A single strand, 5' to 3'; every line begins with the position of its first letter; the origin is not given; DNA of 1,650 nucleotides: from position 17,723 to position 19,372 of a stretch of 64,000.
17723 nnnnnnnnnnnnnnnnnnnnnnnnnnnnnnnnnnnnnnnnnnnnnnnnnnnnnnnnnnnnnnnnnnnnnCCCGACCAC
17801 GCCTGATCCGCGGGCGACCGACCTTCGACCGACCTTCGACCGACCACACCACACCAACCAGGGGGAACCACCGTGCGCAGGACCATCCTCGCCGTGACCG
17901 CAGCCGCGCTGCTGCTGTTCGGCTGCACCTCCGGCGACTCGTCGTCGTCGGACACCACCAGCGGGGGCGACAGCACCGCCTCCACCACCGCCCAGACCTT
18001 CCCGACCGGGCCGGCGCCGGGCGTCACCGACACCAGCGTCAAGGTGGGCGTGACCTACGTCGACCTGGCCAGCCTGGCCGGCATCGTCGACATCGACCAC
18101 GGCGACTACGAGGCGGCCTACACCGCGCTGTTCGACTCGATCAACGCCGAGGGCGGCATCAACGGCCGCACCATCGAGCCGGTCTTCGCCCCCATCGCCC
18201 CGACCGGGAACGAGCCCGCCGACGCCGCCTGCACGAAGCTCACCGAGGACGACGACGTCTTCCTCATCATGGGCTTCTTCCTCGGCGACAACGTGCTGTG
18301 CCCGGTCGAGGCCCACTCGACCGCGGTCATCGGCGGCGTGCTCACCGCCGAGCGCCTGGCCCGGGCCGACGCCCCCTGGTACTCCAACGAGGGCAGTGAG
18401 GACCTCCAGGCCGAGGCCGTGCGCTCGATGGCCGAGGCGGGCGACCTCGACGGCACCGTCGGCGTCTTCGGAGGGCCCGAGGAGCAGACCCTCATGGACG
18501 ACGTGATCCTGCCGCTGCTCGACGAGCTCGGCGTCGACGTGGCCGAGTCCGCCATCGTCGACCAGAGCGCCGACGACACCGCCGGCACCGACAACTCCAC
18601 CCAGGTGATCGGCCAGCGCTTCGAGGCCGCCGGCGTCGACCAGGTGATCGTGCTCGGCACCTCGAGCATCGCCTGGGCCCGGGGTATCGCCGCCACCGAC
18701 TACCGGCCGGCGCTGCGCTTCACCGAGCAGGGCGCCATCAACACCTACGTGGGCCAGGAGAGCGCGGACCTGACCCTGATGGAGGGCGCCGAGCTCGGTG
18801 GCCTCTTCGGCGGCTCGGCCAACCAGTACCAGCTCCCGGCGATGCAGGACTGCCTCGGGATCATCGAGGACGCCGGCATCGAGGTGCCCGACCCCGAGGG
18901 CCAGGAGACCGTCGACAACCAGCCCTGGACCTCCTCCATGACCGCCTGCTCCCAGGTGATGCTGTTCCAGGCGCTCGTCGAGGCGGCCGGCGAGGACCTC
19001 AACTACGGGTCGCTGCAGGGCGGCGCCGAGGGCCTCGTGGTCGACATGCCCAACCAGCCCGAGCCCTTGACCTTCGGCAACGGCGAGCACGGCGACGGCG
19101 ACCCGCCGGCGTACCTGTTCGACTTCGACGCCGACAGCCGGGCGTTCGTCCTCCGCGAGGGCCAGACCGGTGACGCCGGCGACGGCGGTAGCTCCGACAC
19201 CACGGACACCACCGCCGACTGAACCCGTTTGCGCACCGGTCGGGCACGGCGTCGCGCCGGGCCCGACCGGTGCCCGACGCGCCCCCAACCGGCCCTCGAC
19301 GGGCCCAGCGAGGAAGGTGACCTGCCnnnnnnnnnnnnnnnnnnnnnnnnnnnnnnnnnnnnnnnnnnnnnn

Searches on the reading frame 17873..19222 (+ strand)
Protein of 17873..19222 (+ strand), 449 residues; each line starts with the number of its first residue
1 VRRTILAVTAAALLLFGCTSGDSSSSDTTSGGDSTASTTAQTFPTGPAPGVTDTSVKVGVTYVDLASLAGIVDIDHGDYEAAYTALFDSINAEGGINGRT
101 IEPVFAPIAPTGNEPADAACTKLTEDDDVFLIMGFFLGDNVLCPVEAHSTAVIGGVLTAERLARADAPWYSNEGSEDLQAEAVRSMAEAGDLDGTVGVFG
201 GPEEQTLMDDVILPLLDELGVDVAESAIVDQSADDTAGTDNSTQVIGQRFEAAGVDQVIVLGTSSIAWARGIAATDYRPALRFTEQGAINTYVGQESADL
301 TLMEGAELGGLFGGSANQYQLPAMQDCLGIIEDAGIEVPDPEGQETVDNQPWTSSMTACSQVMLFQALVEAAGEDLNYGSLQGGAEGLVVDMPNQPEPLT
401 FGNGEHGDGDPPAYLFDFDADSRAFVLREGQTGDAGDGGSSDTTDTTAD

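Call 8: search_protein_families(library=pfam, proteins=[window:17873-19222:+], max_evalue=0.01)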
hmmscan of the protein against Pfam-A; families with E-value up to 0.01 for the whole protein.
window:17873-19222:+ (449 aa): 2 families
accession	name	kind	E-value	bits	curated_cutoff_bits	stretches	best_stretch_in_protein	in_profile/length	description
PF13458.12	Peripla_BP_6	-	7.1e-08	32.9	31.7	1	67-417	9-337/343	Periplasmic binding protein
PF13433.12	Peripla_BP_5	-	0.0011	18.5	27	1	57-136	2-76/363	Periplasmic binding protein domain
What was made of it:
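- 17873..19222 (+): Binding protein SBP1: lipoprotein with a LivJ-type (cluster B) fold, 449 aa. Peripla_BP_6 (call 8).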

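Call 9: search_protein_families(library=ncbifam, proteins=[window:17873-19222:+], max_evalue=0.01)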
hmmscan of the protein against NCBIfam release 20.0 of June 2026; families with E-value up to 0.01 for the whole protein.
window:17873-19222:+ (449 aa): 1 family
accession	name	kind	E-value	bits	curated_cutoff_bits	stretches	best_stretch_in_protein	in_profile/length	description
TIGR03407.1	urea_ABC_UrtA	exception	0.0066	15.4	492.75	0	57-135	2-75/361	urea ABC transporter substrate-binding protein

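Call 50: search_solved_structures(query=window:17873-19222:+, max_evalue=1)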
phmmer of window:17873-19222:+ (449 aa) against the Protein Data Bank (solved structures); distinct sequences matched with E-value up to 1: 4.
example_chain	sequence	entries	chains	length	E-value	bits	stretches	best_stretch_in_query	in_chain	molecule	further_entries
4n03_A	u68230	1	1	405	0.00025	23.3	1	25-145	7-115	ABC-type branched-chain amino acid transport systems periplasmic component-like protein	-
3h5l_A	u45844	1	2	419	0.0021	20.2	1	66-156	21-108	putative Branched-chain amino acid ABC transporter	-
6sj0_A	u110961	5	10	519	0.064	15.3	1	187-278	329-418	Amidohydrolase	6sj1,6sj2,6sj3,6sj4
8tg1_A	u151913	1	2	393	0.31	13.1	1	54-138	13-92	Extracellular ligand-binding receptor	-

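Call 64: find_homologous_proteins(query=window:17873-19222:+, max_evalue=0.00001)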
Query window:17873-19222:+ (449 aa): 279 proteins with E <= 0.00001 among 8000 candidates; the best 120 are listed.
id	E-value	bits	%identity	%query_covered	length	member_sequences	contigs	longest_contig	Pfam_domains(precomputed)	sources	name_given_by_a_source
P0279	1.1e-274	929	95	96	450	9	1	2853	PF13458.13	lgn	-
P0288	4.2e-249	845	86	100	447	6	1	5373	PF13458.13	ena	-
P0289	2.8e-247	839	84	100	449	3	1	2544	PF13458.13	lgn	-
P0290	4.4e-198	677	72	96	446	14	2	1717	-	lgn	-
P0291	4.2e-181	621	67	96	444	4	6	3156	PF13458.13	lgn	-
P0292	1.3e-163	563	60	96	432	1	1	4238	PF13458.13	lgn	-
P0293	2.8e-158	545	59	92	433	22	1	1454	PF13458.13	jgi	jgi:hypothetical protein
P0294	3.1e-154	532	59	94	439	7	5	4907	-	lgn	-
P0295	1.4e-153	530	59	92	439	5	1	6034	PF13458.13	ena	-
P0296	1.7e-149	517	56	96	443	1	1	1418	PF13458.13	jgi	jgi:hypothetical protein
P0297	2.7e-149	516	56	96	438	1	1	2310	PF13458.13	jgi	jgi:hypothetical protein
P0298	3.6e-149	515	57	96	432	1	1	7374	PF13458.13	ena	-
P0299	5.9e-148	511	56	95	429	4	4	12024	PF13458.13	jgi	jgi:Periplasmic binding protein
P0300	7.4e-147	508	58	96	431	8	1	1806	PF13458.13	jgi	jgi:hypothetical protein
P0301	2.7e-146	506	57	92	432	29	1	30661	PF13458.13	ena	-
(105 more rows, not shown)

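Call 75: predict_structure(alignment_id=A4)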
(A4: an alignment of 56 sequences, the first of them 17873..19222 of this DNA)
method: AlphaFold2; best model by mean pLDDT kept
length: 449 residues; sequences in the alignment: 56
mean_pLDDT: 87.1   pTM: 0.83
mean pLDDT of the five models: 87.1, 87.0, 86.1, 85.1, 83.7
residues with pLDDT >= 90: 330; 70-90: 60; 50-70: 4; < 50: 55
segments of 3 or more residues with pLDDT < 50: 1-39, 434-449
pLDDT, mean of each block of 10 residues (from residue 1): 46 39 34 40 88 98 90 91 99 98 96 90 97 93 96 93 95 90 96 95 93 97 96 86 97 98 94 95 93 90 95 91 98 97 79 97 98 97 97 96 94 94 90 49 38
secondary structure, 60 per line:
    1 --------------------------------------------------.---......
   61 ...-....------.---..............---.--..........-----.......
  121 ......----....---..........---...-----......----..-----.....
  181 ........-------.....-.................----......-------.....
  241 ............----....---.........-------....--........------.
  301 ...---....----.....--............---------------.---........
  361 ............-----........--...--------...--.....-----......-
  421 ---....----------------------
elements in order: E55-63 H65-68 H79-92 E99-108 H114-126 E131-134 H138-147 E151-153 H159-164 H176-188 E196-200 H202-218 E223-228 H236-252 E257-260 H264-272 E280-283 H286-293 H300-303 E307-310 H315-319 H322-333 H353-372 H378-385 E388-390 E399-401 H404-408 E414-419 E424-427

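Call 78: fold_search(model_id=the predicted structure, library=pdb)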
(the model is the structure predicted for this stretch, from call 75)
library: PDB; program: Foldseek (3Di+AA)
matches with E <= 10: 1744; with E <= 0.001: 615
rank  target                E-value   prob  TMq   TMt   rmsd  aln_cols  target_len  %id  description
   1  4n0q_B                3.2e-15  1.00  0.55  0.68   5.6       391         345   14  Crystal Structure of an ABC transporter, substrate-binding protein from Brucella melitensis 16M in complex with L-Leuc (released 2013-11-06)
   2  4n0q_A                5.8e-15  1.00  0.55  0.68   5.5       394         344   14  Crystal Structure of an ABC transporter, substrate-binding protein from Brucella melitensis 16M in complex with L-Leuc (released 2013-11-06)
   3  4q6w_B                2.6e-14  1.00  0.55  0.63   5.6       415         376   15  Crystal Structure of Periplasmic Binding Protein type 1 from Bordetella pertussis Tohama I complexed with 3-Hydroxy Be (released 2014-07-02)
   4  8tg1_A                1.9e-13  1.00  0.51  0.60   6.3       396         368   17  Caldicellulosiruptor saccharolyticus periplasmic urea-binding protein (released 2024-06-19)
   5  4evs                  2.3e-13  1.00  0.54  0.63   6.0       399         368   14  Crystal structure of ABC transporter from R. palustris - solute binding protein (RPA0985) in complex with 4-hydroxybenzo (released 2012-05-23)
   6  1qnl                  2.7e-13  1.00  0.48  0.57   6.6       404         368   16  AMIDE RECEPTOR/NEGATIVE REGULATOR OF THE AMIDASE OPERON OF PSEUDOMONAS AERUGINOSA (AMIC) COMPLEXED WITH BUTYRAMIDE (released 1999-12-23)
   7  4n03                  3.1e-13  1.00  0.52  0.58   6.3       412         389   14  Fatty acid ABC transporter substrate-binding protein from Thermomonospora curvata (released 2013-10-16)
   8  8tg1_B                3.9e-13  1.00  0.51  0.59   6.4       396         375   17  Caldicellulosiruptor saccharolyticus periplasmic urea-binding protein (released 2024-06-19)
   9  4q6w_A                4.2e-13  1.00  0.57  0.66   5.4       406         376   16  Crystal Structure of Periplasmic Binding Protein type 1 from Bordetella pertussis Tohama I complexed with 3-Hydroxy Be (released 2014-07-02)
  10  4f06                  6.4e-13  1.00  0.53  0.62   6.1       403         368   14  Crystal structure of solute binding protein of ABC transporter from Rhodopseudomonas palustris HaA2 RPB_2270 in complex  (released 2012-08-15)
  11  7s6e_B                8.1e-13  1.00  0.52  0.57   6.4       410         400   15  Crystal structure of UrtA from Synechococcus CC9311 in complex with urea and calcium (released 2021-10-13)
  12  1z15                  8.6e-13  1.00  0.50  0.63   6.3       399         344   15  Crystal structure analysis of periplasmic Leu/Ile/Val-binding protein in superopen form (released 2005-10-04)
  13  7s6e_A                9.1e-13  1.00  0.53  0.58   6.1       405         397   16  Crystal structure of UrtA from Synechococcus CC9311 in complex with urea and calcium (released 2021-10-13)
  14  4ey3                  2.4e-12  1.00  0.50  0.59   6.5       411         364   12  Crystal structure of solute binding protein of ABC transporter in complex with p-hydroxybenzoic acid (released 2012-05-30)
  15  4mpt_A                4.4e-12  1.00  0.55  0.64   6.0       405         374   16  Crystal Structure of Periplasmic binding Protein Type 1 from Bordetella pertussis Tohama I (released 2013-12-11)
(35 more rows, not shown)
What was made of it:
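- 17873..19222 (+): AF2 pLDDT 87 and Foldseek hits to LivJ, UrtA and aromatic-acid binding proteins (calls 75, 78).
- On HAAT-type ABC importer (LivHMGF/UrtBCDE-like, TC 3.A.1.4): Foldseek hits to LivJ, UrtA and AmiC (call 78).
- Foldseek hits to Leu-, urea-, aromatic-acid- and fatty-acid-binding proteins all have 10-17% identity (call 78).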
